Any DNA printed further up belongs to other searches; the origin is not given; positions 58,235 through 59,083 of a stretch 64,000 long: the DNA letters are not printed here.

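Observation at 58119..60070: AT-rich orphan three-gene operon, a candidate novel defence or toxin module inside the accessory island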

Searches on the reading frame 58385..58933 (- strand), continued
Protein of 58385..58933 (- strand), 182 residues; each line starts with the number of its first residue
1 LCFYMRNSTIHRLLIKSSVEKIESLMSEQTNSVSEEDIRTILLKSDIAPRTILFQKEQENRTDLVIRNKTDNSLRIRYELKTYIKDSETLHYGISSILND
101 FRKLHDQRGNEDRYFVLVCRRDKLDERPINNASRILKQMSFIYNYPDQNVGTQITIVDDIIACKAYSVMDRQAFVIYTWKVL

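Call 83: search_protein_families(library=pfam, proteins=[P0066, P0067, P0068, P0072, P0074, P0087, P0089, P0090, P0091, P0093], max_evalue=0.1)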
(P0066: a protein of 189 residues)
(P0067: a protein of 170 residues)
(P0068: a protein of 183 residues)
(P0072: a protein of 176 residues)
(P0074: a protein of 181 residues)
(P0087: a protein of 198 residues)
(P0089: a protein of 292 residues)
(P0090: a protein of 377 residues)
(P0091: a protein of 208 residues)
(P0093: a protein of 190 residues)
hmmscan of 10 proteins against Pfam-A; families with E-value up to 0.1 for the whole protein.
P0066 (189 aa): 0 families

P0067 (170 aa): 0 families

P0068 (183 aa): 0 families

P0072 (176 aa): 1 family
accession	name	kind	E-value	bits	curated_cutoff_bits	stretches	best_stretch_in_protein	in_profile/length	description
PF04313.20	HSDR_N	-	0.00044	20.6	25.1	1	18-97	70-160/198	Type I restriction enzyme R protein N terminus (HSDR_N)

P0074 (181 aa): 2 families
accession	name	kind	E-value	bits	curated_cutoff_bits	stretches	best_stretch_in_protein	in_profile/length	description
PF23653.1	DUF7149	-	3.3e-05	24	27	1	40-104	41-107/239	Domain of unknown function (DUF7149)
PF21569.3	SET1_RBD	-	0.022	15.5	27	1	75-149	33-106/110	Histone-lysine N-methyltransferase, RNA-binding domain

P0087 (198 aa): 0 families

P0089 (292 aa): 0 families

P0090 (377 aa): 3 families
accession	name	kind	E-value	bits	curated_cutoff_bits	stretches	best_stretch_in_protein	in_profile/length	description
PF13102.12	Phage_int_SAM_5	-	8.4e-23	81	22.3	1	30-126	4-97/98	Phage integrase SAM-like domain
PF04313.20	HSDR_N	-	7.4e-06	26.4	25.1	1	206-282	76-149/198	Type I restriction enzyme R protein N terminus (HSDR_N)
PF13020.12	NOV_C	-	0.017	15.6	22.1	1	249-298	19-68/91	Protein NO VEIN, C-terminal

P0091 (208 aa): 0 families

P0093 (190 aa): 0 families

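Call 85: find_encoding_contigs(protein=P0077, flank=5000, max_places=3)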
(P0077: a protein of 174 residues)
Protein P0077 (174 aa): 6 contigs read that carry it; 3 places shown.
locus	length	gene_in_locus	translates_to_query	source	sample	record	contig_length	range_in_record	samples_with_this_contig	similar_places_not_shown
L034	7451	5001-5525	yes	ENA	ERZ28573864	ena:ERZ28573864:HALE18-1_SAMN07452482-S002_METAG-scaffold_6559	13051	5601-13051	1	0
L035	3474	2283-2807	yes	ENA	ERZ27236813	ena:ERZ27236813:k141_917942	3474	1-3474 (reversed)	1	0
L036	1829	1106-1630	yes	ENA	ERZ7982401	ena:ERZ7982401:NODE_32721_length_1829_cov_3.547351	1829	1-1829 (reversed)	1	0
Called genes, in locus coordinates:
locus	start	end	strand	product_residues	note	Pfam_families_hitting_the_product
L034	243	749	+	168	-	PF04002:RadC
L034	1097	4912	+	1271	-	PF13004:BACON, PF19190:BACON_2, PF13004:BACON (weak), PF01030:Recep_L_domain (faint), PF13004:BACON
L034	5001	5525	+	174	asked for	-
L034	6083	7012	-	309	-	PF01610:DDE_Tnp_ISL3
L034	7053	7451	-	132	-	?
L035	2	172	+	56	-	?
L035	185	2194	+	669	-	-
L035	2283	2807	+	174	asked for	-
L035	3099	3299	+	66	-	-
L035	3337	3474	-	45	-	?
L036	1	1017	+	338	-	?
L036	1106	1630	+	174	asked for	-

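Call 102: search_protein_families(library=pfam, proteins=[L023:5551-6543:+, L026:3730-3978:+, L029:783-1262:+], max_evalue=0.01)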
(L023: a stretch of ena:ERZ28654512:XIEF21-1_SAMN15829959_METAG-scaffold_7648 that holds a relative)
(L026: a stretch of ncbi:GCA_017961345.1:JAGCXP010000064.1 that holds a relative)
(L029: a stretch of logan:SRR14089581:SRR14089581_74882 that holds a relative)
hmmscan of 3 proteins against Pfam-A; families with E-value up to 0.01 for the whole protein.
L023:5551-6543:+ (330 aa): 0 families

L026:3730-3978:+ (82 aa): 0 families

L029:783-1262:+ (159 aa): 0 families

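Call 106: search_dna_similar(query=window:58385-58921:-, collection=plasmids, mode=protein, max_evalue=0.01, max_rows=10)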
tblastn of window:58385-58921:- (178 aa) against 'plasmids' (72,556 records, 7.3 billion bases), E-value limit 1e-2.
No match.
